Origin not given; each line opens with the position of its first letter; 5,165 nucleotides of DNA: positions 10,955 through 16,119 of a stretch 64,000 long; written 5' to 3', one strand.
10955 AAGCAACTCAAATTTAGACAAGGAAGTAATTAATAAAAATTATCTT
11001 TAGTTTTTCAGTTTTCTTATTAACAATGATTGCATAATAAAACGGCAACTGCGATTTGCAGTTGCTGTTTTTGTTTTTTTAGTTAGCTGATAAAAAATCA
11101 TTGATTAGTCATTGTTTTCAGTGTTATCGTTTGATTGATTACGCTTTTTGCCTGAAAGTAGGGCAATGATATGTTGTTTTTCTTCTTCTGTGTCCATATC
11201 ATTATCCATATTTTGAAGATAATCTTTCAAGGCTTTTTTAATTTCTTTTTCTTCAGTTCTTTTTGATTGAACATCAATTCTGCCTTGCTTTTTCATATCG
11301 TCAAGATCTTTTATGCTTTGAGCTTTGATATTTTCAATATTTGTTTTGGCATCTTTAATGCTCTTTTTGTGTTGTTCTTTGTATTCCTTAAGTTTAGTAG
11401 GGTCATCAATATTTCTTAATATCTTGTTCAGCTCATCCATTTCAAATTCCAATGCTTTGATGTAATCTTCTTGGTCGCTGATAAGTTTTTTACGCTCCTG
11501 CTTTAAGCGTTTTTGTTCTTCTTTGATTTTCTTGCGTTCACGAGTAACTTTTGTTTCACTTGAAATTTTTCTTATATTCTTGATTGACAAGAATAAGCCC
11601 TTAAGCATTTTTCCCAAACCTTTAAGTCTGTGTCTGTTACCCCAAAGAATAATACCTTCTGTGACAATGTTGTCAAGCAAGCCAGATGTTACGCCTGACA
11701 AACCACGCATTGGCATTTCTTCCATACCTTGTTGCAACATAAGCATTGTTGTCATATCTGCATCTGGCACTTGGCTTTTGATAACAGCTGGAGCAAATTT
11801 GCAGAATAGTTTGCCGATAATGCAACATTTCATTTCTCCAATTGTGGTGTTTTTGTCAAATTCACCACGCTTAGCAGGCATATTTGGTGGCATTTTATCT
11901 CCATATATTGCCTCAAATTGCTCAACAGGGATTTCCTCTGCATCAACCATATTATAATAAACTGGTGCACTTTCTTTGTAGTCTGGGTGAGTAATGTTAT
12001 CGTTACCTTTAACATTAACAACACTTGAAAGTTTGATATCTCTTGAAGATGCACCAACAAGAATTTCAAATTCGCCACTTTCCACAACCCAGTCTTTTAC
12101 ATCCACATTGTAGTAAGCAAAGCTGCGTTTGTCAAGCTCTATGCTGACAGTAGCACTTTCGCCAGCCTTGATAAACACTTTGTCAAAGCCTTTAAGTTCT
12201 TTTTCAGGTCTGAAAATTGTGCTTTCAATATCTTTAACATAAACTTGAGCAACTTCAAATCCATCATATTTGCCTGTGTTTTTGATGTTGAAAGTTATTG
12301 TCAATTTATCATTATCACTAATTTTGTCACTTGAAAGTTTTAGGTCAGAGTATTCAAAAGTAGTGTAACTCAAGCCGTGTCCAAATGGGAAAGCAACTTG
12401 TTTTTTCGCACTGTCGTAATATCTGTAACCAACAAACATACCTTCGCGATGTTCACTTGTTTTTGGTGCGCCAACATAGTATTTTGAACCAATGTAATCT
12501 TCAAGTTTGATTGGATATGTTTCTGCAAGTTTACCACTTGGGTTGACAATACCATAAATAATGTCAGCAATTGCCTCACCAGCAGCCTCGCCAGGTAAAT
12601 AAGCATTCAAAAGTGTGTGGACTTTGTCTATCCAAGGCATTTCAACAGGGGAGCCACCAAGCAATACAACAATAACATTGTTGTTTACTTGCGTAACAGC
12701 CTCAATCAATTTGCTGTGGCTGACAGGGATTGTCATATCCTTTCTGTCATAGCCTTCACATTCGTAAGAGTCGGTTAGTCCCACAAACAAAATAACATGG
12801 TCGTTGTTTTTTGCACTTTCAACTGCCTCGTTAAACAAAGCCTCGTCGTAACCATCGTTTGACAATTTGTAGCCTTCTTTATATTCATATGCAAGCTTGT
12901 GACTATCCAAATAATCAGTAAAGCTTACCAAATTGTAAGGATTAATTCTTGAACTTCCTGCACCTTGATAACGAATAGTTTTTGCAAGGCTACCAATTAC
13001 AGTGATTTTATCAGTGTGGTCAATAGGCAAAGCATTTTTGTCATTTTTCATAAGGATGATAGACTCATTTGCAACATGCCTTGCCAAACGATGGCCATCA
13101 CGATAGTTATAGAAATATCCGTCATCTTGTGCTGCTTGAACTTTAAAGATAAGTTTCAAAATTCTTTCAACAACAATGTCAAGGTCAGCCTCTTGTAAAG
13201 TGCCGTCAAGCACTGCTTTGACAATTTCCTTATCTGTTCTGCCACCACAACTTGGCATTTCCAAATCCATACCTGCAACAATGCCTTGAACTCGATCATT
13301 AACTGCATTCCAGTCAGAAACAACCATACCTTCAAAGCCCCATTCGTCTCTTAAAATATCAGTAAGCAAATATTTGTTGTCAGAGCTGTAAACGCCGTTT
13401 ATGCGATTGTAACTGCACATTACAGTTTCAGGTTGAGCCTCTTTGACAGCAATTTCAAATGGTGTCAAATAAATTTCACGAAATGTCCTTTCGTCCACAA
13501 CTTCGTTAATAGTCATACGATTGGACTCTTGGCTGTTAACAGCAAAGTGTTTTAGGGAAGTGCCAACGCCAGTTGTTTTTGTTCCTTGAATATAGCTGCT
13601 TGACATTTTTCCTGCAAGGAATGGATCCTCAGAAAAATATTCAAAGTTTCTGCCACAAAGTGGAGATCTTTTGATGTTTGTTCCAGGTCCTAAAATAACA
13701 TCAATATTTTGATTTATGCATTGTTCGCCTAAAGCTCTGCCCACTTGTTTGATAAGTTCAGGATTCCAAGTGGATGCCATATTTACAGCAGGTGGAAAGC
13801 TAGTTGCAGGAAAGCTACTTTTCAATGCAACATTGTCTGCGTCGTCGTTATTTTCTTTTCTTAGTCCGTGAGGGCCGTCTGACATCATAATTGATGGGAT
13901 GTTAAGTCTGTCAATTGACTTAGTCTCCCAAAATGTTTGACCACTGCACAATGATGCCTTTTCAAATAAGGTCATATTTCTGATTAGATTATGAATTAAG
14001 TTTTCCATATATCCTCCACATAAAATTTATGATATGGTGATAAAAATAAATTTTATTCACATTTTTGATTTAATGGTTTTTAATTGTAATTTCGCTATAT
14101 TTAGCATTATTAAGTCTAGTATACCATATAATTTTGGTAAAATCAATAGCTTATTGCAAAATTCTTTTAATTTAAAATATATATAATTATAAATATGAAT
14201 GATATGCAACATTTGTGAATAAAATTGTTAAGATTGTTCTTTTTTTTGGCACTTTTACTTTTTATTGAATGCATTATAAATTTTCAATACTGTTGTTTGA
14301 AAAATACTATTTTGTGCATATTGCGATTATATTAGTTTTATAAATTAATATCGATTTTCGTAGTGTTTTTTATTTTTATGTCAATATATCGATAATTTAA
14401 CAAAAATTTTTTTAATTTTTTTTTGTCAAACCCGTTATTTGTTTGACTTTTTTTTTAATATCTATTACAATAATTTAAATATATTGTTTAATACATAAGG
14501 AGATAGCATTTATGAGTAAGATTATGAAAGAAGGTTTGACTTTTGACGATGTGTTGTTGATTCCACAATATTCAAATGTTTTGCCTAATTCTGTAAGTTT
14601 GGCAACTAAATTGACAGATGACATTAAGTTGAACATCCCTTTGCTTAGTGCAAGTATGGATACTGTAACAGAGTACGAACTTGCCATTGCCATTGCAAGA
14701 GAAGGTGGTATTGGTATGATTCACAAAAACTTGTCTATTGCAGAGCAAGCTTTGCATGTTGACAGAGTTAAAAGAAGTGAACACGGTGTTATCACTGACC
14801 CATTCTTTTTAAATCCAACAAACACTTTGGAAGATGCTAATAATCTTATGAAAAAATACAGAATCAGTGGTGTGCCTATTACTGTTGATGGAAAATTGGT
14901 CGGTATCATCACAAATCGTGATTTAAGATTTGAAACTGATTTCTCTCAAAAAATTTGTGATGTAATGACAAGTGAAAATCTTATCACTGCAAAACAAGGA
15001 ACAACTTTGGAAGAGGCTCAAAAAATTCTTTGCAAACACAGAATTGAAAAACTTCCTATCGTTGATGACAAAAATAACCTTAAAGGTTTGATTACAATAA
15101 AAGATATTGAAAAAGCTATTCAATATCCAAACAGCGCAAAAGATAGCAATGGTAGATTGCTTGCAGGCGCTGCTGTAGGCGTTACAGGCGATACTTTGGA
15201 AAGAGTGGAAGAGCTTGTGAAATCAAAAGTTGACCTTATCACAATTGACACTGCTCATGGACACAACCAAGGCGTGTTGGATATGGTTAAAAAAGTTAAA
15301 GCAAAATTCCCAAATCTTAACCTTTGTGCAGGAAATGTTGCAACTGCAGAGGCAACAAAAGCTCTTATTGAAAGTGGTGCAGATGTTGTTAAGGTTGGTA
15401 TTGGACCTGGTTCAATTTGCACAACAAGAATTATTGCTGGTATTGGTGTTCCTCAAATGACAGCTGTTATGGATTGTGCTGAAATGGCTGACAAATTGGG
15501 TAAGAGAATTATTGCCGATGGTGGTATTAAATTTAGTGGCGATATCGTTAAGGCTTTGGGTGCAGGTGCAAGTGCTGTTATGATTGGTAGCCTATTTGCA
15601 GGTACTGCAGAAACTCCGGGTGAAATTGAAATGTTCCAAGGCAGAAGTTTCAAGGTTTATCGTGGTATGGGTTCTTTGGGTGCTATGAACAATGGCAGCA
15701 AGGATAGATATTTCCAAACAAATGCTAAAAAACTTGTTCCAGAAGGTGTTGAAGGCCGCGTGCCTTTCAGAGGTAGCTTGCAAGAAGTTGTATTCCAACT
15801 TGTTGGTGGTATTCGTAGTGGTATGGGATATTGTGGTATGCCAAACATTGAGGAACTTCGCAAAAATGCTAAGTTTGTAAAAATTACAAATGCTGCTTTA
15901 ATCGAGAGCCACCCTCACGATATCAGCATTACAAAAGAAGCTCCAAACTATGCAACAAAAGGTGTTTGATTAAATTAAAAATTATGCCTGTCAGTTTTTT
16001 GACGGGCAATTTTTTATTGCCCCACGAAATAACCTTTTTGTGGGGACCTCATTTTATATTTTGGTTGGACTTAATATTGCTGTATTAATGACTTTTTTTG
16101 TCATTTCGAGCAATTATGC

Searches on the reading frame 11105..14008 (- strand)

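Call 86: search_protein_families(library=pfam, proteins=[window:11105-14008:-], max_evalue=0.0001)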
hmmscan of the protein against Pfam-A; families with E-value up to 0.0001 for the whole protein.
window:11105-14008:- (967 aa): 3 families
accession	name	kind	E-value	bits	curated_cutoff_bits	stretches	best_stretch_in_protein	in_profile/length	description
PF01915.27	Glyco_hydro_3_C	-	3.4e-49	168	31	1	317-548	1-200/200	Glycosyl hydrolase family 3 C-terminal domain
PF00933.27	Glyco_hydro_3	-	1.9e-42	146.2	27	1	68-286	82-316/316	Glycosyl hydrolase family 3 N terminal domain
PF14310.12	Fn3-like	-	7.3e-28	96.9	25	1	585-655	1-71/71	Fibronectin type III-like domain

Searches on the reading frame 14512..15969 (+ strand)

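Call 86: search_protein_families(library=pfam, proteins=[window:14512-15969:+], max_evalue=0.0001)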
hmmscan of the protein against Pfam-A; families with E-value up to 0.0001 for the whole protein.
window:14512-15969:+ (485 aa): 3 families
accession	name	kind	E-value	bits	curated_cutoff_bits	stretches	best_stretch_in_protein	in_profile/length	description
PF00478.31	IMPDH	-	1.3e-163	544.4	25.6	1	8-469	1-345/345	IMP dehydrogenase / GMP reductase domain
PF00571.33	CBS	-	3.8e-23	82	24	2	95-139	7-52/57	CBS domain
PF03060.21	NMO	-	1.4e-09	38.2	28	1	228-369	102-232/331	Nitronate monooxygenase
